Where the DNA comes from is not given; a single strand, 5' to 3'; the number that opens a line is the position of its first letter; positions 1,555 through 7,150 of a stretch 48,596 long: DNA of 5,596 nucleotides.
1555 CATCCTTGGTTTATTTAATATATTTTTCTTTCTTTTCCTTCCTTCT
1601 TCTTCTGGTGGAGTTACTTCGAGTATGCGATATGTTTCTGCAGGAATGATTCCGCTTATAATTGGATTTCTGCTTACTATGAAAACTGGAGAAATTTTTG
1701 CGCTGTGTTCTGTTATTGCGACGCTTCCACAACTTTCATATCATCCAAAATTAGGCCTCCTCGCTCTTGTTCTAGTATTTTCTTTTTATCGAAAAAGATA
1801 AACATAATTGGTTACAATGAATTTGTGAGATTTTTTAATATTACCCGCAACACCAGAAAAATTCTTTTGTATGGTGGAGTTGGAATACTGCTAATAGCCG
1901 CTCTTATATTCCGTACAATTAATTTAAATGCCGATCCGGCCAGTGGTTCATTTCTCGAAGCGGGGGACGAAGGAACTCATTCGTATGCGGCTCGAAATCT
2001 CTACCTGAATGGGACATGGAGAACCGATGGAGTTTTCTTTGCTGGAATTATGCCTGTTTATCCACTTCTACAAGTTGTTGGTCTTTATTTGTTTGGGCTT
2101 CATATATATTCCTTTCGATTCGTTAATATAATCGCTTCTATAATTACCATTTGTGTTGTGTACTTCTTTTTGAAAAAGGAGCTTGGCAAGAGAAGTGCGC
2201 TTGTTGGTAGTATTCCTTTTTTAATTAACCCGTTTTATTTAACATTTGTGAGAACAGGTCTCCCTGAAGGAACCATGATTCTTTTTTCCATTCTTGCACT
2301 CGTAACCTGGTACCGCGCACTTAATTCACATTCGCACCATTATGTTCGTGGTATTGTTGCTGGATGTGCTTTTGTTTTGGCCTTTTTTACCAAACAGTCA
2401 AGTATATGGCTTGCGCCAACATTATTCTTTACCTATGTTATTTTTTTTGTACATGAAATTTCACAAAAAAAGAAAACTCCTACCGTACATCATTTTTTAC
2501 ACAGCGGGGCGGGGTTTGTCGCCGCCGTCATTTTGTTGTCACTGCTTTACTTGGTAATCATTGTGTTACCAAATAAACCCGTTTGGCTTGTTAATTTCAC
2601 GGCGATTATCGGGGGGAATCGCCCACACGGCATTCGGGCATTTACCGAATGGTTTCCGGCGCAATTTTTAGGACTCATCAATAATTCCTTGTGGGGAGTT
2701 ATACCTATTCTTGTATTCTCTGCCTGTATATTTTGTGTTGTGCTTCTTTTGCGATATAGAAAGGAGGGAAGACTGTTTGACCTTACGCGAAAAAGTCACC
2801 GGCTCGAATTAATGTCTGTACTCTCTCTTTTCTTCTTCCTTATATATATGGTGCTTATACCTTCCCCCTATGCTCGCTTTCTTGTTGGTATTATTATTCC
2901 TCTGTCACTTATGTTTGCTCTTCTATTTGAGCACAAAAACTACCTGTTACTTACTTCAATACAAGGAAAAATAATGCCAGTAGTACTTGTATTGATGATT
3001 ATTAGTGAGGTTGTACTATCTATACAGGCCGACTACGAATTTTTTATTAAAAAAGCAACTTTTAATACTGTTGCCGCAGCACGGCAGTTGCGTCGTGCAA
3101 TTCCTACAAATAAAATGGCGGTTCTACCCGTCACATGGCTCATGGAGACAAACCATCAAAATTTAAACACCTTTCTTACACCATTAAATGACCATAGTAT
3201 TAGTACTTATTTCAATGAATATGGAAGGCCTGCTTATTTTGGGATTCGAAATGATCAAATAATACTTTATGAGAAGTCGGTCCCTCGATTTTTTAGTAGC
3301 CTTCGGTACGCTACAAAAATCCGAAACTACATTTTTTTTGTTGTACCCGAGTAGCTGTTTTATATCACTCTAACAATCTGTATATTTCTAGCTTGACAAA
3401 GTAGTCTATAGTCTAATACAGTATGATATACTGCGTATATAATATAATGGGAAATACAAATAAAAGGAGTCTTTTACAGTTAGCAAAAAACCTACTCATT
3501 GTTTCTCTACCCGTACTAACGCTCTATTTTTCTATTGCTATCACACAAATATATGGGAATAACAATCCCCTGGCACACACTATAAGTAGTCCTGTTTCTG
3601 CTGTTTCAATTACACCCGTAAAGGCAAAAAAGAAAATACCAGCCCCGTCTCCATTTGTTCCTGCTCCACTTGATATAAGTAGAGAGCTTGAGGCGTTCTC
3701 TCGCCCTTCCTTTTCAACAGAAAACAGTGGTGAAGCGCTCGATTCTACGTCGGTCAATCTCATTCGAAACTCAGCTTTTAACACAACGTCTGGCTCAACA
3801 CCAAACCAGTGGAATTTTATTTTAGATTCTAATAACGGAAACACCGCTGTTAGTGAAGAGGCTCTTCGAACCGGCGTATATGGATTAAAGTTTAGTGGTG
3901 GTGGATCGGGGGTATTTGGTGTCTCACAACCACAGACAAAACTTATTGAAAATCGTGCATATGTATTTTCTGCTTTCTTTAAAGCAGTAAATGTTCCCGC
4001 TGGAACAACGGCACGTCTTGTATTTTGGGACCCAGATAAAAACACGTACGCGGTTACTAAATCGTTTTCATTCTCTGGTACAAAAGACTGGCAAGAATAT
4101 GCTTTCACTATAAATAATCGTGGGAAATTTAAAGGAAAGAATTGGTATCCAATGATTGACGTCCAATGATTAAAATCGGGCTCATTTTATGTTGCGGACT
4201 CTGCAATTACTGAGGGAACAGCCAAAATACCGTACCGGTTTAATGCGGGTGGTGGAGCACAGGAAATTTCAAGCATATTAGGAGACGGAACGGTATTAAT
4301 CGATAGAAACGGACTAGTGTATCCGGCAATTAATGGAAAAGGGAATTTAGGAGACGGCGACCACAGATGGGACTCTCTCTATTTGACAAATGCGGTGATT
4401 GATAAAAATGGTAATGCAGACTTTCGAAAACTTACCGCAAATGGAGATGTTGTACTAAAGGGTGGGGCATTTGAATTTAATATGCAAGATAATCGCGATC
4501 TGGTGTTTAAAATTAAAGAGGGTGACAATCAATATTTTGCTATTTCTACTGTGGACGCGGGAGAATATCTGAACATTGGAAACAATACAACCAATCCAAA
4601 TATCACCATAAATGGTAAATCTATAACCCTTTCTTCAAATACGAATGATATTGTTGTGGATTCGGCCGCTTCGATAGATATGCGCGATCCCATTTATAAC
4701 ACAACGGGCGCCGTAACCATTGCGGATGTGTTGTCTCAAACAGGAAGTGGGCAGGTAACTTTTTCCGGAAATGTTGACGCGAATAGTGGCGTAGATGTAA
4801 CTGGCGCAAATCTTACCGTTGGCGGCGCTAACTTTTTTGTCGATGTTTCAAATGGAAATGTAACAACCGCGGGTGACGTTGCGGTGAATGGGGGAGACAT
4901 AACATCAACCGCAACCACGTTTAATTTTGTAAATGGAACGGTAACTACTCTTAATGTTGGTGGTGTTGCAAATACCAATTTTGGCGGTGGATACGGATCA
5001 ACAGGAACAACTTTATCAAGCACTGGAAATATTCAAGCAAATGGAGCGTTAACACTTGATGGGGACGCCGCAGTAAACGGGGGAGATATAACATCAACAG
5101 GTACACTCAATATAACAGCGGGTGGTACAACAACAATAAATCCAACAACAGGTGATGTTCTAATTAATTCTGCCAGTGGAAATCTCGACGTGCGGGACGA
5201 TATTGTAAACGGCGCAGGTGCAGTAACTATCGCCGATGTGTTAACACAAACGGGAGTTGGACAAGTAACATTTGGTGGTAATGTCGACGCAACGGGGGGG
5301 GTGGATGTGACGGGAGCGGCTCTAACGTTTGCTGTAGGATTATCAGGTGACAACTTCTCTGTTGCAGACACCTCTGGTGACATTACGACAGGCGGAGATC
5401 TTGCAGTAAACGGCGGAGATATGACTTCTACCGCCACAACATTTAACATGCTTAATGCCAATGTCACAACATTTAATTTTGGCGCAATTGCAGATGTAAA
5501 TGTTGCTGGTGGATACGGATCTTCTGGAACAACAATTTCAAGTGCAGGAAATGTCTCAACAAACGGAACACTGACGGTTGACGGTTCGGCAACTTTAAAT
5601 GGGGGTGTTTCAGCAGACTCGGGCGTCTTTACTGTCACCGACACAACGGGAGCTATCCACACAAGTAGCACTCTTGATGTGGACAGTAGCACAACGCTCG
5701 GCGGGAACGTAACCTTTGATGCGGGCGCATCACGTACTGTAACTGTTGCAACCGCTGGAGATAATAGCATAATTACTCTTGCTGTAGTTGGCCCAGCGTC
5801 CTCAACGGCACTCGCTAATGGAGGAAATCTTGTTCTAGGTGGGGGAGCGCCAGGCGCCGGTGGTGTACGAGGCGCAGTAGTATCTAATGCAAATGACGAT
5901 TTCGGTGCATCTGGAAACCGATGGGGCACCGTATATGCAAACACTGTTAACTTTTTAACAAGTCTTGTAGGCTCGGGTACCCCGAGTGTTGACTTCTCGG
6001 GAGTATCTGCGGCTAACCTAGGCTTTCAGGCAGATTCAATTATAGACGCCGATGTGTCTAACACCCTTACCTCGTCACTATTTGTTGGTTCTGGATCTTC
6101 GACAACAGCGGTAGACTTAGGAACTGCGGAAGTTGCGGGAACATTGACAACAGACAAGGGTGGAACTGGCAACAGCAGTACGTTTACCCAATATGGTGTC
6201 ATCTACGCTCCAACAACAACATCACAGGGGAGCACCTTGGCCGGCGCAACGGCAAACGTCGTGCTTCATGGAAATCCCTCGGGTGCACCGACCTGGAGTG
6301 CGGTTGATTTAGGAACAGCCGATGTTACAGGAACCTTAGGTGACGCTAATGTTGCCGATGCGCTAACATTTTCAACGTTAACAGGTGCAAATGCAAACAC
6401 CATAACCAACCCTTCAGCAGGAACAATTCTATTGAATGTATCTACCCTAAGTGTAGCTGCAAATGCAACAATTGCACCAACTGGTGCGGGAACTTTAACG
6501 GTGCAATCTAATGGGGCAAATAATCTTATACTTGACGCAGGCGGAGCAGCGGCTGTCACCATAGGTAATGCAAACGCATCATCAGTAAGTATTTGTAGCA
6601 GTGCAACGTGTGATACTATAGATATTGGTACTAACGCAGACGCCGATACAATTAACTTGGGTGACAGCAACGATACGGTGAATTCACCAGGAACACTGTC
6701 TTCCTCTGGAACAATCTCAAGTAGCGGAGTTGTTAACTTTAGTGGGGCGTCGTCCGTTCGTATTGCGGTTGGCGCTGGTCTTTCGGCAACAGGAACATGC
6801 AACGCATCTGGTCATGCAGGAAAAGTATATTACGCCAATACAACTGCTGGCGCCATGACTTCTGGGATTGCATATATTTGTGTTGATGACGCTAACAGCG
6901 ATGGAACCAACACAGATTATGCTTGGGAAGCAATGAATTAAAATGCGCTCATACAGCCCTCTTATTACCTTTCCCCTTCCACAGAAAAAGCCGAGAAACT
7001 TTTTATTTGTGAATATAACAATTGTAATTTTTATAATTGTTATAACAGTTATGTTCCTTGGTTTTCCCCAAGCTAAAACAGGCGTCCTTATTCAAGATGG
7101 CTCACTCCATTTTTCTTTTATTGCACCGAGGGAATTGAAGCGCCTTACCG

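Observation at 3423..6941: One in-frame TGA splits a 1,172-codon anchored surface-fibre gene inside its carbohydrate-binding module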

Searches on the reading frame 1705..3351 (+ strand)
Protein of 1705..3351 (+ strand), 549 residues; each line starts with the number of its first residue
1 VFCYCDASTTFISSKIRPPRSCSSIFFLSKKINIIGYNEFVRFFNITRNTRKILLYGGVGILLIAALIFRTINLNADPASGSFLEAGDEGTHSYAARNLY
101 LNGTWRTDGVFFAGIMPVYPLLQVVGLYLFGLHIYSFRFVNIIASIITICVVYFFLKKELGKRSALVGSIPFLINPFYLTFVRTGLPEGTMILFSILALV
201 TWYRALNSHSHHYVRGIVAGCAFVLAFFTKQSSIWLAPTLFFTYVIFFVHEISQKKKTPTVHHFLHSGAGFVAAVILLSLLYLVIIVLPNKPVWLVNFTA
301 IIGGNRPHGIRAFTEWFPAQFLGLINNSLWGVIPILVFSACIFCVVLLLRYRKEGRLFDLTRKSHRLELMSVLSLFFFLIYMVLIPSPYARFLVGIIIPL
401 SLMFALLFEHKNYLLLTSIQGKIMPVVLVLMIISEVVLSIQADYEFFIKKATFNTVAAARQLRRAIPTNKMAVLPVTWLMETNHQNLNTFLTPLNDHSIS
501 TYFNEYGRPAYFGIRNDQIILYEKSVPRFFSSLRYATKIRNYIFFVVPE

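Call 10: search_protein_families(library=pfam, proteins=[window:1705-3351:+], max_evalue=0.001)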
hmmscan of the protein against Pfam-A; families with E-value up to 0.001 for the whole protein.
window:1705-3351:+ (549 aa): 1 family
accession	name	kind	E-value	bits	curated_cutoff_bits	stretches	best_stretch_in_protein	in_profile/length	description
PF13231.12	PMT_2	-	1.6e-16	61.4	26.1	1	117-259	4-143/160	Dolichyl-phosphate-mannose-protein mannosyltransferase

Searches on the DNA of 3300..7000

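Call 61: search_rna_families(source=window, start=3300, end=7000, threshold=evalue, max_evalue=1)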
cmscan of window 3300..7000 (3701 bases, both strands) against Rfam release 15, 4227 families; matches with E-value up to 1: 0.
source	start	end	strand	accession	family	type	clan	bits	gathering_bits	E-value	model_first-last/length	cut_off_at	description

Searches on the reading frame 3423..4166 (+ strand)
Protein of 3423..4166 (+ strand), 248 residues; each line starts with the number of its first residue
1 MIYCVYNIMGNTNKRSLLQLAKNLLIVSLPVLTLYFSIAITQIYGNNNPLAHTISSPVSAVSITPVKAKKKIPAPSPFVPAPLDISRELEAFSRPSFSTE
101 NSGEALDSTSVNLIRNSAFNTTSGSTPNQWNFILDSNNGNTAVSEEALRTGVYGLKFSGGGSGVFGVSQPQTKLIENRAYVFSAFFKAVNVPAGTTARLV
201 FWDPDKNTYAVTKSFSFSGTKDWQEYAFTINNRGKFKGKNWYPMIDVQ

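Call 6: search_protein_families(library=pfam, proteins=[window:3423-4166:+], max_evalue=1)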
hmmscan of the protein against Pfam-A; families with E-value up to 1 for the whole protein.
window:3423-4166:+ (248 aa): 4 families
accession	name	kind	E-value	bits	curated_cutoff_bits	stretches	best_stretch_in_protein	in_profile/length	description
PF02018.23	CBM_4_9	-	4.9e-05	24.2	25.9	1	112-231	2-117/136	Carbohydrate binding domain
PF23926.2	LtfC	-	0.012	16.6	27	1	174-218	9-52/100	LtfC-like, beta-sandwich domain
PF08544.19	GHMP_kinases_C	-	0.082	13.8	21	1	145-173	41-71/85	GHMP kinases C terminal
PF02993.19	MCPVI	-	0.25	11.6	28.4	1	75-140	149-214/225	Minor capsid protein VI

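Call 49: search_protein_families(library=phrogs, proteins=[window:3447-4166:+], max_evalue=0.01)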
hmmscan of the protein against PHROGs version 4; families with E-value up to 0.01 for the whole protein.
window:3447-4166:+ (240 aa): 0 families

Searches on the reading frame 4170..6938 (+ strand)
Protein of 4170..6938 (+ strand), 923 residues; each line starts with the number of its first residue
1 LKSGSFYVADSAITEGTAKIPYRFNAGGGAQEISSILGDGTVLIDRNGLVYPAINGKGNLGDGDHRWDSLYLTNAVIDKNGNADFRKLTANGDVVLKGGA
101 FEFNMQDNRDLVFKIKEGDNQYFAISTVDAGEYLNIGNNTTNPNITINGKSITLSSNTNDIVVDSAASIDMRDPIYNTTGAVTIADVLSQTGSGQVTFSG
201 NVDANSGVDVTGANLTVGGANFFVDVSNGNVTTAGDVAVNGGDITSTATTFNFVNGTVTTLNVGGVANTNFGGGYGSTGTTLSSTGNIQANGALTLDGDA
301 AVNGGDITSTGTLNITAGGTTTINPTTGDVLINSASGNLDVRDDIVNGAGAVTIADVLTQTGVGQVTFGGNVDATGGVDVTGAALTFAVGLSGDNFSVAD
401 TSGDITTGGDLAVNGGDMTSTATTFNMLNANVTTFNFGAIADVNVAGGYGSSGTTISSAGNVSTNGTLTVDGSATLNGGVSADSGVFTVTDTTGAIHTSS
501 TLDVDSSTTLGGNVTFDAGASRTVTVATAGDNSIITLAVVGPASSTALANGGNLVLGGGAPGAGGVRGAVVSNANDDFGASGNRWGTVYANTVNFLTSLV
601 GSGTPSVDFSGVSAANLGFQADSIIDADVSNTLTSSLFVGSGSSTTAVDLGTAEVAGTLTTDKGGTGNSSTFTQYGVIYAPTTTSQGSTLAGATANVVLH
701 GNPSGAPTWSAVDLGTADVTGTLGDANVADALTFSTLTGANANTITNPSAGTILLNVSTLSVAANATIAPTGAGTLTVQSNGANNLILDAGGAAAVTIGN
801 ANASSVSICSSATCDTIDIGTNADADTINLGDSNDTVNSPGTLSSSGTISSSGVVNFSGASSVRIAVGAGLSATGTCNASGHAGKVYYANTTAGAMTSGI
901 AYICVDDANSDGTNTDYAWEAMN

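Call 6: search_protein_families(library=pfam, proteins=[window:4170-6938:+], max_evalue=1)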
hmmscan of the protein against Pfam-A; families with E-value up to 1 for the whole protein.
window:4170-6938:+ (923 aa): 0 families

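Call 13: find_homologous_proteins(query=window:4170-6938:+, max_evalue=0.001)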
Query window:4170-6938:+ (923 aa): 117 proteins with E <= 0.001 among 8000 candidates.
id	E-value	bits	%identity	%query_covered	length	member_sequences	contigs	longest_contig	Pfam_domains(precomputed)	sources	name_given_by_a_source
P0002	1.9e-55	207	42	10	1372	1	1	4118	-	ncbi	ncbi:MAG: beta strand repeat-containing protein, partial [Acidobacteriota bacterium]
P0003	8.7e-47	178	32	33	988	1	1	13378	PF00028.24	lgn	-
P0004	1.3e-41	161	46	13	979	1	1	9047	PF00028.24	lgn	-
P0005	2.1e-39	154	34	43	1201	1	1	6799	-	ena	-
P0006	2.1e-39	154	49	14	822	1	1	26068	PF00028.24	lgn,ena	-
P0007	2.5e-36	144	39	29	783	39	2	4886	-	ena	-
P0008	9.7e-32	129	41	31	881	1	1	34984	-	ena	-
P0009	1.1e-30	125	37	28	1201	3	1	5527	-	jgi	jgi:hypothetical protein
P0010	1.2e-29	122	35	29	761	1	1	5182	-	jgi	jgi:hypothetical protein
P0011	2.8e-29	120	36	37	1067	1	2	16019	-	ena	-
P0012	2.2e-25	108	28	33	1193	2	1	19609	-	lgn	-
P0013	2.9e-25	107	39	11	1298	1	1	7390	-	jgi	jgi:hypothetical protein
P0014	5.9e-25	106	37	20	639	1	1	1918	-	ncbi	ncbi:MAG: beta strand repeat-containing protein, partial [Acidobacteriota bacterium]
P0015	1.3e-23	102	39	32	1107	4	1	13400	PF18454.8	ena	-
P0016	1.6e-23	101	38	43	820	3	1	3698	-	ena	-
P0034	1.0e-16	79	62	13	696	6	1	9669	PF26696.1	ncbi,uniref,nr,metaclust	ncbi:MAG: Virion structural protein [Candidatus Woesebacteria bacterium GW2011_GWE1_45_18]|uniref:Vi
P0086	9.2e-7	46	37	16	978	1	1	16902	PF02018.24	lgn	-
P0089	1.6e-6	45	39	12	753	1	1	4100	PF02018.24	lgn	-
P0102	2.2e-5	41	37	9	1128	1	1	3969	-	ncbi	-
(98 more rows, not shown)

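Call 17: find_encoding_contigs(protein=P0086, flank=8000, max_places=4)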
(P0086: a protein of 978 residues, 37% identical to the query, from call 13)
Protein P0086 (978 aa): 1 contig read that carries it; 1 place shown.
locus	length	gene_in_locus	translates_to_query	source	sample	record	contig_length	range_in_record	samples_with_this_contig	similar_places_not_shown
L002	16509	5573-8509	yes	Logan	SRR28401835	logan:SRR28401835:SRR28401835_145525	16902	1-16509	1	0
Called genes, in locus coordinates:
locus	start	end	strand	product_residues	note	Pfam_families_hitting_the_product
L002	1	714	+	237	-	?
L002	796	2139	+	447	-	PF07497:Rho_RNA_bind, PF00006:ATP-synt_ab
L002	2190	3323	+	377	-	PF01476:LysM, PF23473:LysM3_LYK4_5 (weak), PF01476:LysM, PF01551:Peptidase_M23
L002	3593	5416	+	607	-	PF12728:HTH_17, PF02743:dCache_1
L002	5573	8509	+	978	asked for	PF02018:CBM_4_9 (weak)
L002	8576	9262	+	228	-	PF08239:SH3_3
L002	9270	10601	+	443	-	PF18915:DUF5667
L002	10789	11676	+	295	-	PF13565:HTH_32 (faint), PF13683:rve_3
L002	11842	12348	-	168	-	-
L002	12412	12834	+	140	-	-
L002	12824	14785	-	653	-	PF04932:Wzy_C (weak), PF13181:TPR_8 (faint), PF07719:TPR_2 (faint), PF13431:TPR_17 (faint), PF13432:TPR_16 (faint), PF14559:TPR_19 (faint), PF00515:TPR_1 (faint), PF13414:TPR_11 (weak)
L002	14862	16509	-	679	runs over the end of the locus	?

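Call 18: find_encoding_contigs(protein=P0089, flank=8000, max_places=4)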
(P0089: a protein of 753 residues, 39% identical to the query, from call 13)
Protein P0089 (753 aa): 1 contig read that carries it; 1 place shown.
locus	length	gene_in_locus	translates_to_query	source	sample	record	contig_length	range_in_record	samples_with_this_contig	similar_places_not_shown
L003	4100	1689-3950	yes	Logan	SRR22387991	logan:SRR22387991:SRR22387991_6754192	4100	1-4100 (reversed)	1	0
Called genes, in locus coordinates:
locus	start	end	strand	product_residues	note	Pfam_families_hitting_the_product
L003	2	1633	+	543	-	?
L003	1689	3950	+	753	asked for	PF02018:CBM_4_9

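Call 19: find_encoding_contigs(protein=P0102, flank=8000, max_places=4)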
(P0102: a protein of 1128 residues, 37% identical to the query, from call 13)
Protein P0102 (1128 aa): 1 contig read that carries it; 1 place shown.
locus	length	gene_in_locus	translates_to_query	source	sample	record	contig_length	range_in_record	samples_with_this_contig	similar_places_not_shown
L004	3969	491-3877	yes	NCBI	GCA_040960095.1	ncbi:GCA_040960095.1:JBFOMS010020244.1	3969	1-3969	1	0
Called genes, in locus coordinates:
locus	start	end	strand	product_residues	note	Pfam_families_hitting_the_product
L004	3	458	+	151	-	?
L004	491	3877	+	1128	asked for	-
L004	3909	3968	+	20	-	?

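Call 49: search_protein_families(library=phrogs, proteins=[window:4170-6938:+], max_evalue=0.01)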
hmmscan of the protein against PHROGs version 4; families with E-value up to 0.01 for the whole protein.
window:4170-6938:+ (923 aa): 1 family
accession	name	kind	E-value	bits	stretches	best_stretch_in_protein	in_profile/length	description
phrog_4527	-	tail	0.0015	16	1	228-268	2883-2923/3730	short tail fiber protein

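Call 50: search_solved_structures(query=window:4170-6938:+, max_evalue=0.01)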
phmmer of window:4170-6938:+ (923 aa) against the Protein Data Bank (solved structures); distinct sequences matched with E-value up to 0.01: 0.
